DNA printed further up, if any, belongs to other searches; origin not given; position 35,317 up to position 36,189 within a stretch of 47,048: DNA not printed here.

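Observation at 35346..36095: Phage-borne PEP-CTERM (PEPxxWA-type) exosortase-substrate gene built as a self-contained moron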

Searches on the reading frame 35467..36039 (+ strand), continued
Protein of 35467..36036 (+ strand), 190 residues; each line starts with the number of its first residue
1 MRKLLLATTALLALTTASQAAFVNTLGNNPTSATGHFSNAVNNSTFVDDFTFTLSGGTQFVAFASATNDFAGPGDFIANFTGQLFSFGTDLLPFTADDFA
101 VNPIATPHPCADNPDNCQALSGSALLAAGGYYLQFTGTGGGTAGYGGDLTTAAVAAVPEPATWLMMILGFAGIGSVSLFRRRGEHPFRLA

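Call 91: search_protein_families(library=pfam, alignment_id=A3, max_evalue=0.0001)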
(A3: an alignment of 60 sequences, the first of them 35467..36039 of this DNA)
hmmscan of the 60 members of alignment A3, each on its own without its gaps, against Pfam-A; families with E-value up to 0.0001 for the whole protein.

A. member 1, window:35467-36039:+ (190 aa): 1 family
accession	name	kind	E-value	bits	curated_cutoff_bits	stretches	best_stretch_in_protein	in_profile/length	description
PF07589.16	PEP-CTERM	-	2.8e-06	27.6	20.7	1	156-181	1-24/24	PEP-CTERM motif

B. families by the number of members that match (of 60 scanned): 14 families
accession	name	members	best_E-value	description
PF10926.14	DUF2800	1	7.9e-46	Protein of unknown function (DUF2800)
PF08706.16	D5_N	1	1.4e-23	D5 N terminal like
PF12705.13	PDDEXK_1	1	2.4e-16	PD-(D/E)XK nuclease superfamily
PF00476.26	DNA_pol_A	1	2.2e-15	DNA polymerase family A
PF00176.29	SNF2-rel_dom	1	8.1e-13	SNF2-related domain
PF19263.5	DUF5906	1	2e-10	Family of unknown function (DUF5906)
PF00270.35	DEAD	1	8.5e-09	DEAD/DEAH box helicase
PF03237.21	Terminase_6N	1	9.3e-09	Terminase large subunit, T4likevirus-type, N-terminal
PF01391.23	Collagen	1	2e-08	Collagen triple helix repeat (20 copies)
PF00583.31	Acetyltransf_1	1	8.9e-08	Acetyltransferase (GNAT) family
PF24175.2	SU10_adaptor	1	1.2e-07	SU10 adaptor protein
PF04851.21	ResIII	1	2.5e-06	Type III restriction enzyme, res subunit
PF07589.16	PEP-CTERM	1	2.8e-06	PEP-CTERM motif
PF01833.30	TIG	1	2.7e-05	IPT/TIG domain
